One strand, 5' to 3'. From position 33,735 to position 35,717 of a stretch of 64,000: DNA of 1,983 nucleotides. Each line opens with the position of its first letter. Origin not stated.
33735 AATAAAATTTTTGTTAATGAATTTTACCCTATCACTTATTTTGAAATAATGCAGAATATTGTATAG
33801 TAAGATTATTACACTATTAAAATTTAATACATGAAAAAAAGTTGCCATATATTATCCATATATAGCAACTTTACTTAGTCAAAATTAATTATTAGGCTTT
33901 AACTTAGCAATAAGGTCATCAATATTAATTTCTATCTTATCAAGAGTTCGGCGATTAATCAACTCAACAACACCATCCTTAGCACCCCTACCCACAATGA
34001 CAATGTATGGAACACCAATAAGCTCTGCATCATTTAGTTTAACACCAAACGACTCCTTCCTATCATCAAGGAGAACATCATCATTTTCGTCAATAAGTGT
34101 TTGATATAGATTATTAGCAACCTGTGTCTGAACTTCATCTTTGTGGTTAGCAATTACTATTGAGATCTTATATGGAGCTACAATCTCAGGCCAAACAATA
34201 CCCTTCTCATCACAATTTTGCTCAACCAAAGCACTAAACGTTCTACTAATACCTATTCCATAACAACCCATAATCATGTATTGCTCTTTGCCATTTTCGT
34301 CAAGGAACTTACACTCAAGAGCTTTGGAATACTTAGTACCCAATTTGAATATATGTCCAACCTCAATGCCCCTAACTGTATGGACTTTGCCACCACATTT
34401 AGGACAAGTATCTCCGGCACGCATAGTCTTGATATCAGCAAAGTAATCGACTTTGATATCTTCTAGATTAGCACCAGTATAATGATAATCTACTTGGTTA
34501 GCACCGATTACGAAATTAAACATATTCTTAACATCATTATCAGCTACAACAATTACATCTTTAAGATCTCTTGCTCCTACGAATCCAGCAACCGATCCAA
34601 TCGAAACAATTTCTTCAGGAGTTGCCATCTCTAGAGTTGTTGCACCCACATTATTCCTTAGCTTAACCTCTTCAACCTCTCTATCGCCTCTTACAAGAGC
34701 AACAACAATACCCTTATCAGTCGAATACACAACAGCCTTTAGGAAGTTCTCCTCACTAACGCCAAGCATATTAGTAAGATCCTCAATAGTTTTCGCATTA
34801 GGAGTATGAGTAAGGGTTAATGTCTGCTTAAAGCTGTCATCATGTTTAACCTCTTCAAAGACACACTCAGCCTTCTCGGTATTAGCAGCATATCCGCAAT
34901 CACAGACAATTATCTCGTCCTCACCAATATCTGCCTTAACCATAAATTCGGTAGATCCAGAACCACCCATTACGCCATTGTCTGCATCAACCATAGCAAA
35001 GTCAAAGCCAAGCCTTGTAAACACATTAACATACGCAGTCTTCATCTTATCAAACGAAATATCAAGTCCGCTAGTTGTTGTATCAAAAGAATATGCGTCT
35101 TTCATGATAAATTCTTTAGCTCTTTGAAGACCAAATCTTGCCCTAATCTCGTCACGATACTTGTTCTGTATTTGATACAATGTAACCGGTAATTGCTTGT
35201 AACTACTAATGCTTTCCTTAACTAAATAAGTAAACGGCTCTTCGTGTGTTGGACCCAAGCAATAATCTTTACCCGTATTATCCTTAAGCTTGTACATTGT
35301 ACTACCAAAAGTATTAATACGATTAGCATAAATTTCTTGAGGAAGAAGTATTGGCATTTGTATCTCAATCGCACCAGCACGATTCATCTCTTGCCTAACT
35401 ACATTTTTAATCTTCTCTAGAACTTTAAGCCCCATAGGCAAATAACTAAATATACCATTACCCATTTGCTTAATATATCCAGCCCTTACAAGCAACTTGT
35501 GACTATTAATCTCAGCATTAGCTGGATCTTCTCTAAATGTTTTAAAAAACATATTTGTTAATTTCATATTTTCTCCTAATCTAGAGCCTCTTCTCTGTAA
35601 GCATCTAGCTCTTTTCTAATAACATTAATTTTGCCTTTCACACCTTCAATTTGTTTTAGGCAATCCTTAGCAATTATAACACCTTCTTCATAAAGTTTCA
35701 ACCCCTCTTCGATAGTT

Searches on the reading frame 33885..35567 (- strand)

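Call 52: search_protein_families(library=pfam, proteins=[window:33885-35567:-], max_evalue=0.0001)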
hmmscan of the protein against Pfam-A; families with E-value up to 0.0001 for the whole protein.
window:33885-35567:- (560 aa): 3 families
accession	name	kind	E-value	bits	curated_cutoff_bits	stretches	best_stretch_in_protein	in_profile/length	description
PF00587.30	tRNA-synt_2b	-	2.7e-31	109.5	29.3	1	92-451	1-179/179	tRNA synthetase class II core domain (G, H, P, S and T)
PF04073.20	tRNA_edit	-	2.4e-23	83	25.5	1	255-371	1-121/123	Aminoacyl-tRNA editing domain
PF03129.25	HGTP_anticodon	-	1.8e-18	66.9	21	1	469-557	3-92/94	Anticodon binding domain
